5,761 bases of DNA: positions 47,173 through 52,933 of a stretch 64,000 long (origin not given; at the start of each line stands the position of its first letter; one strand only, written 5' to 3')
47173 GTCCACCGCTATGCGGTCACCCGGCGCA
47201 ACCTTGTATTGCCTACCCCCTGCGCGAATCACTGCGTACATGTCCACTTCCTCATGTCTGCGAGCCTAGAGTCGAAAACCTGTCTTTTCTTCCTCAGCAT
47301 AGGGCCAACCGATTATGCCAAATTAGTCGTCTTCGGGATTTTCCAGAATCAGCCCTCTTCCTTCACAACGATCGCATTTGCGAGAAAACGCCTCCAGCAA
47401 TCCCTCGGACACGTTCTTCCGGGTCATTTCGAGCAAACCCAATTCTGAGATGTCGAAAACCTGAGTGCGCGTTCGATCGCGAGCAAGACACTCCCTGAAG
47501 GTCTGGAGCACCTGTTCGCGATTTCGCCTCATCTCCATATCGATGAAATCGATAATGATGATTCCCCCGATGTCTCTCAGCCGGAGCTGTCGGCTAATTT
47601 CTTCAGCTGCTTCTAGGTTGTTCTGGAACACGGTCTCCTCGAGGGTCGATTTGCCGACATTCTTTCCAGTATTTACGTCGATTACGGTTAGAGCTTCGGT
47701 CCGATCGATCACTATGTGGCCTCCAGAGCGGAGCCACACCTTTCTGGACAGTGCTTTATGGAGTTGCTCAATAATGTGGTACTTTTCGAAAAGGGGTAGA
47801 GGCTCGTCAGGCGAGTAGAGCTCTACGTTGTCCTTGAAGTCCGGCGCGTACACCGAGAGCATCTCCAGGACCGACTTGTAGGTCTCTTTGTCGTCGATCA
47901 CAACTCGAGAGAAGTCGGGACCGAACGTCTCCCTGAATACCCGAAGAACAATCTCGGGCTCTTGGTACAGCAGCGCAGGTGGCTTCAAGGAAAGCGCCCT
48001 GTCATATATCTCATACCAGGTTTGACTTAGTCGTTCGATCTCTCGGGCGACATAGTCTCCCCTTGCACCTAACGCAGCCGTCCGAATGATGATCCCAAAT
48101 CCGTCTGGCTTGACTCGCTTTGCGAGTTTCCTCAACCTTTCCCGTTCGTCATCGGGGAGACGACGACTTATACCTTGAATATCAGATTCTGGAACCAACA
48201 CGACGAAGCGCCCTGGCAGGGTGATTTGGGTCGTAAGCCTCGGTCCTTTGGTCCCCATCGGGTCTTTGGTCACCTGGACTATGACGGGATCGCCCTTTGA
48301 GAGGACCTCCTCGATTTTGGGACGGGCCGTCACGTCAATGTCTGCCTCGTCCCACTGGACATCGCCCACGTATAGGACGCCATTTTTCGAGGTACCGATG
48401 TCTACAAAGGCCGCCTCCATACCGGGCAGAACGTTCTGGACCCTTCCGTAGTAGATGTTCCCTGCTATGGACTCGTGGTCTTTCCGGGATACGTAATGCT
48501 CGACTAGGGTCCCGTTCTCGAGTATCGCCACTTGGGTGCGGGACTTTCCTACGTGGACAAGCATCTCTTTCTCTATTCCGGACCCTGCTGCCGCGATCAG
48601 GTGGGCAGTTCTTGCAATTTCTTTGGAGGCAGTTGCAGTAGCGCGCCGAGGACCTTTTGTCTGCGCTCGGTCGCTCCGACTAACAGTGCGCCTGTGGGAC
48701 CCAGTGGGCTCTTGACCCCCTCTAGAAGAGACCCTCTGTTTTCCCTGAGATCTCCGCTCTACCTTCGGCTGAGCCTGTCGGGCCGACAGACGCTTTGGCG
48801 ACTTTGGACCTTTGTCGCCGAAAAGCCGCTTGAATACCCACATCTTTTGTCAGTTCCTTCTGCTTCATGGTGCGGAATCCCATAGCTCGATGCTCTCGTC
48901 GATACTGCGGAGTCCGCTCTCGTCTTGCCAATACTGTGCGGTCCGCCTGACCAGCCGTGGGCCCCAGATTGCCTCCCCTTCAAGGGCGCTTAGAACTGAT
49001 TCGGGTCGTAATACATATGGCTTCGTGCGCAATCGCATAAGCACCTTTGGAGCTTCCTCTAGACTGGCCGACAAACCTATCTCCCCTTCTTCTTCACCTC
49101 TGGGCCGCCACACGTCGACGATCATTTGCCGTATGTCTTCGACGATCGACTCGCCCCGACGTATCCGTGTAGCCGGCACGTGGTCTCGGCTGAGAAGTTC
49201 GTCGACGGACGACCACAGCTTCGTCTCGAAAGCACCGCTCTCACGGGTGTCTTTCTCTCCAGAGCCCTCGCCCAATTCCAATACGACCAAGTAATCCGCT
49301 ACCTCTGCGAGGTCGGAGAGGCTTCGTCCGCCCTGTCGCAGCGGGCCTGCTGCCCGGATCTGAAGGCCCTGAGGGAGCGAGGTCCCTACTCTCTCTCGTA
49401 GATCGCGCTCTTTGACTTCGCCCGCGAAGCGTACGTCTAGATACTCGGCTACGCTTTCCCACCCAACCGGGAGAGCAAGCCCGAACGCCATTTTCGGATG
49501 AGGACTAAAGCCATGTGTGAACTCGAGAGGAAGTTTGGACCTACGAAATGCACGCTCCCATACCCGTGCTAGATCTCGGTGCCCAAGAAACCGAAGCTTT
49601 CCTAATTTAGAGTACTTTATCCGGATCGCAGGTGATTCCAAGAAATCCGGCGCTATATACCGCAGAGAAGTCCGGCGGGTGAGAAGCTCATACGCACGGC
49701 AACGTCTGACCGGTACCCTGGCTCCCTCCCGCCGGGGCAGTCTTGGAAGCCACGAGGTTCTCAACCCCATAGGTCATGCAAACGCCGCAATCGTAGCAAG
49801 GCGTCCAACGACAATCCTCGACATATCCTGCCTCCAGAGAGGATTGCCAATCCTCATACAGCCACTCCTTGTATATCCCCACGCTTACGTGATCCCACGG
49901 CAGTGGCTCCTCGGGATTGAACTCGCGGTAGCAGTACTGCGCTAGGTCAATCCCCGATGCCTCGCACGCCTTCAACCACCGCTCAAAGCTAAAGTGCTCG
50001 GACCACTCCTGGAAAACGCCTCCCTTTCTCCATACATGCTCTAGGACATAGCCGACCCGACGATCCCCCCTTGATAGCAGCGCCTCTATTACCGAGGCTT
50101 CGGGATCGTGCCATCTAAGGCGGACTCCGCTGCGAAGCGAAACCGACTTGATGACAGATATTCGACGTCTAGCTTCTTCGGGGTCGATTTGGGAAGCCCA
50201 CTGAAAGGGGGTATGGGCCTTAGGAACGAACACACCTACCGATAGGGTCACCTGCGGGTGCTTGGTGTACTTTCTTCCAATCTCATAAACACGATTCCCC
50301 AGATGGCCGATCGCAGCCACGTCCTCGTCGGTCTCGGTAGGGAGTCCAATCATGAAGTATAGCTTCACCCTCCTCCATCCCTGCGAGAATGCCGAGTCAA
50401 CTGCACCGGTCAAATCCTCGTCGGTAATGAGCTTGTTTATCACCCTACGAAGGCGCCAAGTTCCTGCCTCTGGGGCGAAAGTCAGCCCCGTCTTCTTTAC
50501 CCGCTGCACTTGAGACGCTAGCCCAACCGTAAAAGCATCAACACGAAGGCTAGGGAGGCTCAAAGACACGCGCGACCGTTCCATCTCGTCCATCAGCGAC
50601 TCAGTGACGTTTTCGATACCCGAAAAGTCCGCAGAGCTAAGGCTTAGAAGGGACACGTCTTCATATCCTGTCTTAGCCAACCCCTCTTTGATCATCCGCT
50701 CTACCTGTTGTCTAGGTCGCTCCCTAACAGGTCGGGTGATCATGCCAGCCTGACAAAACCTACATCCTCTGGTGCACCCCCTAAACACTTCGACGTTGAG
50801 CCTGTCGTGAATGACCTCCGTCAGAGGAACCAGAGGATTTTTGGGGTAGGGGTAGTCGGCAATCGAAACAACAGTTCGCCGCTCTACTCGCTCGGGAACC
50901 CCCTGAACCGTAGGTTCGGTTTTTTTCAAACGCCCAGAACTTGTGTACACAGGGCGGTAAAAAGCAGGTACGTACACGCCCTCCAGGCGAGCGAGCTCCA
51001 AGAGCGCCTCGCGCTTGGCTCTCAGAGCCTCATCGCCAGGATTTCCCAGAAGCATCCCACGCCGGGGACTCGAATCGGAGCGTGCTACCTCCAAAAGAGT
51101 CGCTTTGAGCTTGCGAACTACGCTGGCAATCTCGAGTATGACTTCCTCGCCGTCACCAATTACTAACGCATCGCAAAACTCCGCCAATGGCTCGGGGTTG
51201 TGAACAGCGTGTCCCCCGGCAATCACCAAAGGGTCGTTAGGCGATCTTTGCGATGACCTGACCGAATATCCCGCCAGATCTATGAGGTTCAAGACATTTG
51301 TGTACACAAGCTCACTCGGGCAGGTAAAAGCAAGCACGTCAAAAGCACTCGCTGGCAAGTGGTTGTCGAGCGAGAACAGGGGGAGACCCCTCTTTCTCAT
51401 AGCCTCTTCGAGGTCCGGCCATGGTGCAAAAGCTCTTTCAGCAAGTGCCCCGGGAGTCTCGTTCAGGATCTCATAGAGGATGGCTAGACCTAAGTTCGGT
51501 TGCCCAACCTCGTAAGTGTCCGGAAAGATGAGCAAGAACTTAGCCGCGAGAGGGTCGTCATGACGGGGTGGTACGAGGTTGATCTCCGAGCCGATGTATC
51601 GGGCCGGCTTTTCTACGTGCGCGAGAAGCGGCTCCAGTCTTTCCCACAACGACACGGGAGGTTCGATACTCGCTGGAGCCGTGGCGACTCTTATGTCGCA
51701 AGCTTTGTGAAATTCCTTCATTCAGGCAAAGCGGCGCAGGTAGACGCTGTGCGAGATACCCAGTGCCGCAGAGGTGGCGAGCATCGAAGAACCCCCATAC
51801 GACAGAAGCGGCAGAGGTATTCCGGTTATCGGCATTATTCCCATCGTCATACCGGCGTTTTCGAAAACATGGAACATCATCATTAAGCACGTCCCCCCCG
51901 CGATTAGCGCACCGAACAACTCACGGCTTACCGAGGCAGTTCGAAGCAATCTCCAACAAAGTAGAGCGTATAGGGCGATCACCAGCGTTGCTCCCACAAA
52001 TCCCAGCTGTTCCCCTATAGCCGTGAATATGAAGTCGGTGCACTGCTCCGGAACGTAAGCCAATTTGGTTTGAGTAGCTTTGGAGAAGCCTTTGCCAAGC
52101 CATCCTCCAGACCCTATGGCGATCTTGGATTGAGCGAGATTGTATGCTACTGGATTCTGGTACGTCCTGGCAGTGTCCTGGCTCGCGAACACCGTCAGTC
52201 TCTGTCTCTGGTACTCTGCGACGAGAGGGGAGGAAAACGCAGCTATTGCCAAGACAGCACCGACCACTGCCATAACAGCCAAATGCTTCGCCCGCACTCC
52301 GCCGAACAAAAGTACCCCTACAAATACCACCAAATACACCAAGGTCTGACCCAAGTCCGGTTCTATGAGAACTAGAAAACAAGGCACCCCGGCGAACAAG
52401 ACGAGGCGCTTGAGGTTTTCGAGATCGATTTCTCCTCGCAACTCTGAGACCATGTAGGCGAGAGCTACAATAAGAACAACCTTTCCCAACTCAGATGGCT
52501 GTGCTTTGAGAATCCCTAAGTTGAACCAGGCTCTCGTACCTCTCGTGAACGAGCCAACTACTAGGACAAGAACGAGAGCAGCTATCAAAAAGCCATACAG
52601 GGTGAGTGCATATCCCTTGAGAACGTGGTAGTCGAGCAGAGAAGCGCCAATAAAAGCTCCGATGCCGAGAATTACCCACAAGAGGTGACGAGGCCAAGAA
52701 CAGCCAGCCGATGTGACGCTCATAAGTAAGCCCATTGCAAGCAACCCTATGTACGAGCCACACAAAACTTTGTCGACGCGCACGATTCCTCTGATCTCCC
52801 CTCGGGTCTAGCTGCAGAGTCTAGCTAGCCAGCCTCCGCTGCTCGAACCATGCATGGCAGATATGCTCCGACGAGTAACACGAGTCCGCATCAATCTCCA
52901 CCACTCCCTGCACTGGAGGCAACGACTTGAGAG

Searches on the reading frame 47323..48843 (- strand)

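Call 62: search_protein_families(library=pfam, proteins=[window:47323-48843:-], max_evalue=0.0001)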
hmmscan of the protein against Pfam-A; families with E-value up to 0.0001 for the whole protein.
window:47323-48843:- (506 aa): 2 families
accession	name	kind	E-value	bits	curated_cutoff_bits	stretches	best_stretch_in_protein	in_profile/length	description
PF10150.14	RNase_E_G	-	2.2e-102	342.6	25.5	1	208-477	1-269/270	Ribonuclease E/G family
PF00575.29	S1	-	2.4e-05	25.1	22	1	127-201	4-69/74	S1 RNA binding domain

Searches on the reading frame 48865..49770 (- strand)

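Call 62: search_protein_families(library=pfam, proteins=[window:48865-49770:-], max_evalue=0.0001)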
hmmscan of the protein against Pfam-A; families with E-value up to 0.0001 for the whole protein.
window:48865-49770:- (301 aa): 1 family
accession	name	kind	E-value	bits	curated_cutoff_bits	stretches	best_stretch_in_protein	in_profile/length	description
PF10105.14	DUF2344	-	3.5e-41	141.4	23.8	1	49-220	2-153/176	Uncharacterized protein conserved in bacteria (DUF2344)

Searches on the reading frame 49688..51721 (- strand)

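Call 62: search_protein_families(library=pfam, proteins=[window:49688-51721:-], max_evalue=0.0001)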
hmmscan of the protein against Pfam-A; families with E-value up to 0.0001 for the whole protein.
window:49688-51721:- (677 aa): 2 families
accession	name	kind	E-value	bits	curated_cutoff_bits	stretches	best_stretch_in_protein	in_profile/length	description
PF19864.5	Radical_SAM_N2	-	2.1e-48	164.1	29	1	78-208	1-131/151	Radical SAM proteins, N-terminal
PF04055.27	Radical_SAM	-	1.3e-16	61.6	29.5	1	310-471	1-162/166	Radical SAM superfamily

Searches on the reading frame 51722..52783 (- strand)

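Call 62: search_protein_families(library=pfam, proteins=[window:51722-52783:-], max_evalue=0.0001)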
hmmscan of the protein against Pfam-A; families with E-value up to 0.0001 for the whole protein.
window:51722-52783:- (353 aa): 1 family
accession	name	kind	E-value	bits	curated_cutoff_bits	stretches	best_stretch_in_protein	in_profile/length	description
PF01098.24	FTSW_RODA_SPOVE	-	4.7e-79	266.4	26.4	1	28-346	36-349/356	Cell cycle protein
